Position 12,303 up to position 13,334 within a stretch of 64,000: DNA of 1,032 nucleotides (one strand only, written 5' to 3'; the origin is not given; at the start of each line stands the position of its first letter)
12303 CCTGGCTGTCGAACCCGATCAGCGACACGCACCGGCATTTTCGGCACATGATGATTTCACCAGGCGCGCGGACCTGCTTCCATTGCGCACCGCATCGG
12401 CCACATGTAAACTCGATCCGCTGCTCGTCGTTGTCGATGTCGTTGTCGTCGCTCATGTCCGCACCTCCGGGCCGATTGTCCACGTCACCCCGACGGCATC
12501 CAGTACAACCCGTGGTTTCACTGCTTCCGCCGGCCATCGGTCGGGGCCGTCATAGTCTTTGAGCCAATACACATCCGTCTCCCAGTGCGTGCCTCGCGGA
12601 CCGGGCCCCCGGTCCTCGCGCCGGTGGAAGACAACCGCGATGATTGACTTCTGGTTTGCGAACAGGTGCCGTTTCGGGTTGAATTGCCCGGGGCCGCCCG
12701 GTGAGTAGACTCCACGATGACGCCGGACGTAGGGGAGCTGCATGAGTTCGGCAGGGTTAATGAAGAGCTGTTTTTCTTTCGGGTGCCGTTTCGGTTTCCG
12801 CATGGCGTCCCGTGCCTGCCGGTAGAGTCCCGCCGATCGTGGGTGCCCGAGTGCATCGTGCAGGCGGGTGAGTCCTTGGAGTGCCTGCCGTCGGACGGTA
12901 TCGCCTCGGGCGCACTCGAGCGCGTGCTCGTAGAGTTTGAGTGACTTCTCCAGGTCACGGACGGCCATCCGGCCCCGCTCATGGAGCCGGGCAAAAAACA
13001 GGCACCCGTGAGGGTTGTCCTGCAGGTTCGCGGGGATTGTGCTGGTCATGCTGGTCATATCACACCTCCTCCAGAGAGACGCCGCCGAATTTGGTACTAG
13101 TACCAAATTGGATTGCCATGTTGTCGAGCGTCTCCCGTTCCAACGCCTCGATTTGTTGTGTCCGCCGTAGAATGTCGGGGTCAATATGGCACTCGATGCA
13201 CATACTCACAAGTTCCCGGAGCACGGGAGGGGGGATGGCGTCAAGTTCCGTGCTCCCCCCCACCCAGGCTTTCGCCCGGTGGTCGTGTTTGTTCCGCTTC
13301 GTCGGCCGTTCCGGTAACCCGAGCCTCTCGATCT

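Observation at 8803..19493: ~10.7 kb integrated plasmid/virus-like element inserted at the gatC operon promoter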

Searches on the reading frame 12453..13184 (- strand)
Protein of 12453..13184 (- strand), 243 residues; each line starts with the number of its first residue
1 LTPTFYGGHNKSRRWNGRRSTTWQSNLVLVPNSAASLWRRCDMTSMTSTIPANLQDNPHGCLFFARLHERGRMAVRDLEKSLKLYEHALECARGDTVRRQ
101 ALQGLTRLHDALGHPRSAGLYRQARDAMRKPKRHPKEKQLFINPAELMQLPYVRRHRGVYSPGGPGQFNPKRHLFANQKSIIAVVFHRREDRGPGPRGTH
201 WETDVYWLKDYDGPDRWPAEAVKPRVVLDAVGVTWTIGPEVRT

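Call 6: search_protein_families(library=pfam, proteins=[window:12453-13184:-], max_evalue=0.1)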
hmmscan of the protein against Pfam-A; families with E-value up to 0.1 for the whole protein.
window:12453-13184:- (243 aa): 1 family
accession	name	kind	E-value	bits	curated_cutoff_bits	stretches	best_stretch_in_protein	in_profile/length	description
PF13424.12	TPR_12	-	0.0068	17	30.1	1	75-129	16-76/77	Tetratricopeptide repeat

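Call 8: search_protein_families(library=phrogs, proteins=[window:12453-13184:-], max_evalue=0.01)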
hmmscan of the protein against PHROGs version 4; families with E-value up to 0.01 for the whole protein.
window:12453-13184:- (243 aa): 0 families

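Call 9: search_protein_families(library=ncbifam, proteins=[window:12453-13184:-], max_evalue=0.01)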
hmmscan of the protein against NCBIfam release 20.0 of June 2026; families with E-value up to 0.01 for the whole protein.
window:12453-13184:- (243 aa): 0 families

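Call 51: search_protein_families(library=phrogs, proteins=[window:12453-13058:-], max_evalue=0.05)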
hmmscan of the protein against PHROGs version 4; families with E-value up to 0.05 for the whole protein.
window:12453-13058:- (201 aa): 0 families

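Call 52: search_protein_families(library=pfam, proteins=[window:12453-13058:-], max_evalue=0.05)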
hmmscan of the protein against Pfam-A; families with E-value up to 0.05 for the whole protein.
window:12453-13058:- (201 aa): 1 family
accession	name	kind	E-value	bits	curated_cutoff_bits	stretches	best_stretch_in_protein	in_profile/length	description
PF13424.12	TPR_12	-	0.0055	17.3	30.1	1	33-87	16-76/77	Tetratricopeptide repeat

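Call 64: search_dna_similar(query=window:12453-13058:-, collection=phages, mode=protein, max_evalue=0.01, max_rows=10)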
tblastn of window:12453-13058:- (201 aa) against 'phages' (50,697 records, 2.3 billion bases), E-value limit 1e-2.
No match.

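Call 79: search_protein_families(library=padloc, proteins=[window:12453-13058:-], max_evalue=0.01)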
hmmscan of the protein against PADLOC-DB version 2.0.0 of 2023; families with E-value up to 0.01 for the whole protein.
window:12453-13058:- (201 aa): 0 families
